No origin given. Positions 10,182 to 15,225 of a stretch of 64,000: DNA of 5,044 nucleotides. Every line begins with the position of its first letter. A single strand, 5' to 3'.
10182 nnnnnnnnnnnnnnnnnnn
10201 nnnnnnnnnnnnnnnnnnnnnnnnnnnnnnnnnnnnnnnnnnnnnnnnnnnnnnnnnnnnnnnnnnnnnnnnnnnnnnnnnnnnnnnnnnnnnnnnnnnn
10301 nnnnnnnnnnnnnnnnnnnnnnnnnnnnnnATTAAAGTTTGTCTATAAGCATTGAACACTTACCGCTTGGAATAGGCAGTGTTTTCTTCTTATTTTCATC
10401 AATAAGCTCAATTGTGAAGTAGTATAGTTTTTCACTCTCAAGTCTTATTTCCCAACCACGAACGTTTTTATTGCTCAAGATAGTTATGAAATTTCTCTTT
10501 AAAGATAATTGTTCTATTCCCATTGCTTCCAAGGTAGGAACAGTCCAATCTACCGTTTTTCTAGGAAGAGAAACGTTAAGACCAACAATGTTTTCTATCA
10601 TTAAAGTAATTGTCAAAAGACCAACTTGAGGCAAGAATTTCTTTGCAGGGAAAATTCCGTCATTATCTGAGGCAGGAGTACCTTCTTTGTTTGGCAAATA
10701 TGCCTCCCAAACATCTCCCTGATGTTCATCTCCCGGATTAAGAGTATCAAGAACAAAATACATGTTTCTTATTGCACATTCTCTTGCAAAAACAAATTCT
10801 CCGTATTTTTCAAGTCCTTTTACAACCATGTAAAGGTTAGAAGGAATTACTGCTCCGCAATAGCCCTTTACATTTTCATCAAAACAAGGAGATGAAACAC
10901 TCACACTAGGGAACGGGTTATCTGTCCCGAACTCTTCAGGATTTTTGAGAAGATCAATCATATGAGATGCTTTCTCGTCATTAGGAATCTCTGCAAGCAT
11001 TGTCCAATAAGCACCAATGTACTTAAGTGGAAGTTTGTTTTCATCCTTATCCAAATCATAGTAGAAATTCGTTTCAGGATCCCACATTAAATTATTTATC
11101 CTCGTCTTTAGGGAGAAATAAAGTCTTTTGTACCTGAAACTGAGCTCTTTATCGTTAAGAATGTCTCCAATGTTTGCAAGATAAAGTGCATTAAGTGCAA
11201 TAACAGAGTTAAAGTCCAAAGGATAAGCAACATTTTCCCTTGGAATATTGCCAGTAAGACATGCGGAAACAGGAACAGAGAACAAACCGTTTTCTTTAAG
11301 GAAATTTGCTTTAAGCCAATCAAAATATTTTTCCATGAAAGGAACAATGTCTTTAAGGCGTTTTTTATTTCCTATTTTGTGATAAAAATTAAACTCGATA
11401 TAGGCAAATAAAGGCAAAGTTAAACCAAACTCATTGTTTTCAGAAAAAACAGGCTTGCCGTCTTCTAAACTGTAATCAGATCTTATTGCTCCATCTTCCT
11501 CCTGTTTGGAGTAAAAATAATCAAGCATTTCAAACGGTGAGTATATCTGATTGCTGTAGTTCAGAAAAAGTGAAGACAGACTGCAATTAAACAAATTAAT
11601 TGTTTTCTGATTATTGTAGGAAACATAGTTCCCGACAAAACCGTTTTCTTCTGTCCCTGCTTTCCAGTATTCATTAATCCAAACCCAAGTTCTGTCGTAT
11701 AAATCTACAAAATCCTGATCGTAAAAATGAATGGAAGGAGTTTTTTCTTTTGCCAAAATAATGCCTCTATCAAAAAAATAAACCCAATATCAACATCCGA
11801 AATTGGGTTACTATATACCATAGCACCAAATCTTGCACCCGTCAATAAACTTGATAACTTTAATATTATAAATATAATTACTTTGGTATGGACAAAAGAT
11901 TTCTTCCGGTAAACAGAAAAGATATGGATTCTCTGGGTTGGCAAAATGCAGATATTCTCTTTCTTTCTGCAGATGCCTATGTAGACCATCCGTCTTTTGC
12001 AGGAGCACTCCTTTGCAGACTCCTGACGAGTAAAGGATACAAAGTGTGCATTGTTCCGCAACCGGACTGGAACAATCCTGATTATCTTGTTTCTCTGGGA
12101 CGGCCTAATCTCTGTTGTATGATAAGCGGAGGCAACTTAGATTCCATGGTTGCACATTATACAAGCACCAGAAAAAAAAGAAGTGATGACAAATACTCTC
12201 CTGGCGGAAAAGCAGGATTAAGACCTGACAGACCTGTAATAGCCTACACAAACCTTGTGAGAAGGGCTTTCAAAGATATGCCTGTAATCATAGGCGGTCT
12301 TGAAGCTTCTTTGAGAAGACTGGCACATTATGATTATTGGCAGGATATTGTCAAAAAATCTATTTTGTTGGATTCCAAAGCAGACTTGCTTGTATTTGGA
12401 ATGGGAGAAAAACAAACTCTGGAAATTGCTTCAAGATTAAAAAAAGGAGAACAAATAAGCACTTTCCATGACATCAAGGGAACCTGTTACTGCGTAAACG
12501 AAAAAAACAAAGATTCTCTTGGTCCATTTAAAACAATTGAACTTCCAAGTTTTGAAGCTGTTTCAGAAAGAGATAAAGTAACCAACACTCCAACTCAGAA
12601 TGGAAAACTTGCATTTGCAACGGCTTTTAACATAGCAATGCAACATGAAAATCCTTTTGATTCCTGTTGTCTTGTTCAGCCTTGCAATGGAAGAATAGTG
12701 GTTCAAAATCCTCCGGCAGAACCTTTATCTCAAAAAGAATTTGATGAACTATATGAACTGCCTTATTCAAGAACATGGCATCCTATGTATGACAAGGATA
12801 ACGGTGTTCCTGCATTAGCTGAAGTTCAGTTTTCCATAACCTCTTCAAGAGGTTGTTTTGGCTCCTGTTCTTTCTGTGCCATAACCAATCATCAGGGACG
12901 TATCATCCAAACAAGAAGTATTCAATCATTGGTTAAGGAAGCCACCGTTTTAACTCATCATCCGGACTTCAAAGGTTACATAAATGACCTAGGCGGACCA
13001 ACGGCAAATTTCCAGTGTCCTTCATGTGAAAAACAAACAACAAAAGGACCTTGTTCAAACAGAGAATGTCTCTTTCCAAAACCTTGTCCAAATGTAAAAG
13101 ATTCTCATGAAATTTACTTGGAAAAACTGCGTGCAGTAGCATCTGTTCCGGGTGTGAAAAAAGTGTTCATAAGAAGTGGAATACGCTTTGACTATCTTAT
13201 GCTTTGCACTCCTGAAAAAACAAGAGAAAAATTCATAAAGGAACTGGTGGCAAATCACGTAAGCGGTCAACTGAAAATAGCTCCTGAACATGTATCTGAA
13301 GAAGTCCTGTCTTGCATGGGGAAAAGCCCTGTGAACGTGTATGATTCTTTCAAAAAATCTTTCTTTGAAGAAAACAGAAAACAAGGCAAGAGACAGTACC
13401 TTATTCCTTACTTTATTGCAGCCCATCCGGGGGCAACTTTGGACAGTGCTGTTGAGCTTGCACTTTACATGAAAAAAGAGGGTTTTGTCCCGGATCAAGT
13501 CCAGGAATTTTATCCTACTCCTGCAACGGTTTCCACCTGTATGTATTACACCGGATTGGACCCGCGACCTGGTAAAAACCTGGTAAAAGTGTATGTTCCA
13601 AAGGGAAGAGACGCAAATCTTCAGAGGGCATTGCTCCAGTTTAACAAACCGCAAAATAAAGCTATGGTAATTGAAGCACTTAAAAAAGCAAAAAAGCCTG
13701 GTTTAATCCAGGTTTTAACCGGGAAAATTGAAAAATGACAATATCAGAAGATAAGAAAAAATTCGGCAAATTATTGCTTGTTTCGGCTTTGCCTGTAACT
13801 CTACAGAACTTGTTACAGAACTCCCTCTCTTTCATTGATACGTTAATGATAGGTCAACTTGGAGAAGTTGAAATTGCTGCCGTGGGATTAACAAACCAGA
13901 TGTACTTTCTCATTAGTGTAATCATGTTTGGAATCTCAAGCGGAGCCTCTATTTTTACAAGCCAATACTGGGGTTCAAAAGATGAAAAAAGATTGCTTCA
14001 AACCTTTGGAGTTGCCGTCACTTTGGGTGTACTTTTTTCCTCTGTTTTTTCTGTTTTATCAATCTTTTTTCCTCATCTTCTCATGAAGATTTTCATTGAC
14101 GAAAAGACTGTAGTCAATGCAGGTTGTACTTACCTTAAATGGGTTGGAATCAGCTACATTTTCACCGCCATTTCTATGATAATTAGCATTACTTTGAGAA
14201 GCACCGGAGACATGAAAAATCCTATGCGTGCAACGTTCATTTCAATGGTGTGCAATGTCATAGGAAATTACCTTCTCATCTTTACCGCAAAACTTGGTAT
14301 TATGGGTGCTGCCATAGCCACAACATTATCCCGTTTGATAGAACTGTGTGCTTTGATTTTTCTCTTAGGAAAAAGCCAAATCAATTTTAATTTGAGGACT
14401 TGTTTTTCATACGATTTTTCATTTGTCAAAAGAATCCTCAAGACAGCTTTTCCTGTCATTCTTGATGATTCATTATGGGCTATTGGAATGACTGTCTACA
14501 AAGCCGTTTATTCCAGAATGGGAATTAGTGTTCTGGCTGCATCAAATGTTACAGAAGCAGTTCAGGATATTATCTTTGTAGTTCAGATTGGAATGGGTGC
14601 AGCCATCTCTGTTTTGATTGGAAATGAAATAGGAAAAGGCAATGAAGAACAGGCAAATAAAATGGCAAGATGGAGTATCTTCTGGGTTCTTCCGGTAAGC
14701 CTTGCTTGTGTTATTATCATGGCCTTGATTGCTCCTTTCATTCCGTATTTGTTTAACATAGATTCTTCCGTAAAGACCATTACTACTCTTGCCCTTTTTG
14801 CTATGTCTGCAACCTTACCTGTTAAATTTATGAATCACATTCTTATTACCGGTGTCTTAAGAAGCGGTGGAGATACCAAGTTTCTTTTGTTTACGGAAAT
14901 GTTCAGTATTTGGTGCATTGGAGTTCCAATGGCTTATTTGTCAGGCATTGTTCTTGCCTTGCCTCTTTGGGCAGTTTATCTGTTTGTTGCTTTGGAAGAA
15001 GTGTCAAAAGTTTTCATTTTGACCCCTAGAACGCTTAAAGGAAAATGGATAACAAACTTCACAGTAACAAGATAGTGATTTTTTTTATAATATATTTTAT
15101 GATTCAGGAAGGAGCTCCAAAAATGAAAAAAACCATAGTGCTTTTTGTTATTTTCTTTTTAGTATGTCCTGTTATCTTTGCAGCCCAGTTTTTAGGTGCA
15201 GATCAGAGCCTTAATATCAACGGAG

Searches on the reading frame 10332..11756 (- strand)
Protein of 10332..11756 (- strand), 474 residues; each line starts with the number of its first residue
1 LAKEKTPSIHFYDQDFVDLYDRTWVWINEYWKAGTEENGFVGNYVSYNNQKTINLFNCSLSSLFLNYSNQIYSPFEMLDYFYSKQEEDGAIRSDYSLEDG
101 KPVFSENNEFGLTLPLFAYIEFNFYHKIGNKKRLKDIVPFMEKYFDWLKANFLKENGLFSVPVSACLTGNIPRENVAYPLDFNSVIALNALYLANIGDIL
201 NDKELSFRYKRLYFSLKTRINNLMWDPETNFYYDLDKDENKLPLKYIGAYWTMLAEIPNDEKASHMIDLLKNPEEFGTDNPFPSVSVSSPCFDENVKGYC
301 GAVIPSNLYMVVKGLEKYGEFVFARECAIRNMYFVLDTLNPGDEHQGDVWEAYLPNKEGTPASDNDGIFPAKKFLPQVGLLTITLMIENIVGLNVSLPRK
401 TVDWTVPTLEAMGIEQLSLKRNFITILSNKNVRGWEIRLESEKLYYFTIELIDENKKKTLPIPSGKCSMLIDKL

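Call 94: search_protein_families(library=pfam, proteins=[window:10332-11756:-], max_evalue=0.00001)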
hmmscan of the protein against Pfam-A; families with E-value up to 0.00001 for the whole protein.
window:10332-11756:- (474 aa): 2 families
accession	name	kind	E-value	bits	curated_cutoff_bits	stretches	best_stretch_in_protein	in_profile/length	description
PF22422.2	MGH1-like_GH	-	6e-21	75.8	27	1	175-332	168-321/356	Mannosylglycerate hydrolase MGH1-like glycoside hydrolase domain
PF01204.24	Trehalase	-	2.8e-10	40.1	21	1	179-335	306-462/512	Trehalase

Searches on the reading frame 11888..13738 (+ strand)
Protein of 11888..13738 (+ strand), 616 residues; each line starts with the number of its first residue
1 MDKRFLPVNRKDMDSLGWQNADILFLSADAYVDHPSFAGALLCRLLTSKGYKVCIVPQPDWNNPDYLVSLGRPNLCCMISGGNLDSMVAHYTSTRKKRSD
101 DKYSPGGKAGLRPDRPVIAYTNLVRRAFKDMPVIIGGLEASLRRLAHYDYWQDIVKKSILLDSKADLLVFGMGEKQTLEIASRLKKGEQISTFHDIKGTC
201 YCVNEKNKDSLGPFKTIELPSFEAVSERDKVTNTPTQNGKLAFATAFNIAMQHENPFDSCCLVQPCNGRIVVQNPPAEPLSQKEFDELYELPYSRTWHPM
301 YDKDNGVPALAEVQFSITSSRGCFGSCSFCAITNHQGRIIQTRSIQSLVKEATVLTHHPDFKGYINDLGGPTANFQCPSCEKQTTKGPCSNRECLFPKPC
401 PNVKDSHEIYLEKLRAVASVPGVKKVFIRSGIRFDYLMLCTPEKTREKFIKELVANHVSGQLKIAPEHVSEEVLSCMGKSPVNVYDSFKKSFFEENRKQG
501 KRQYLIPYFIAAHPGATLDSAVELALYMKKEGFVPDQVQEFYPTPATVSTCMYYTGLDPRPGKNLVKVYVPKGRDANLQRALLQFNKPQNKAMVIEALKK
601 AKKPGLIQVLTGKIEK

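Call 94: search_protein_families(library=pfam, proteins=[window:11888-13738:+], max_evalue=0.00001)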
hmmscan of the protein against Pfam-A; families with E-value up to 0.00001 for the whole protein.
window:11888-13738:+ (616 aa): 2 families
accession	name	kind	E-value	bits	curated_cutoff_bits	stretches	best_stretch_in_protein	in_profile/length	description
PF08497.15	Radical_SAM_N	-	1.2e-123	412.7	25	1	5-316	1-301/301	Radical SAM N-terminal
PF11842.13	DUF3362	-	9.3e-15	55.6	27.6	1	536-607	1-75/151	Domain of unknown function (DUF3362)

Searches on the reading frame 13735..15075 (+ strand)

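Call 95: search_protein_families(library=pfam, proteins=[window:13735-15075:+], max_evalue=0.00001)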
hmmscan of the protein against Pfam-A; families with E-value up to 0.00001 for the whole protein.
window:13735-15075:+ (446 aa): 1 family
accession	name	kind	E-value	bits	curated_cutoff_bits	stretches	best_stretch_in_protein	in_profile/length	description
PF01554.23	MatE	-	8.6e-58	195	24.9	2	20-180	1-161/161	MatE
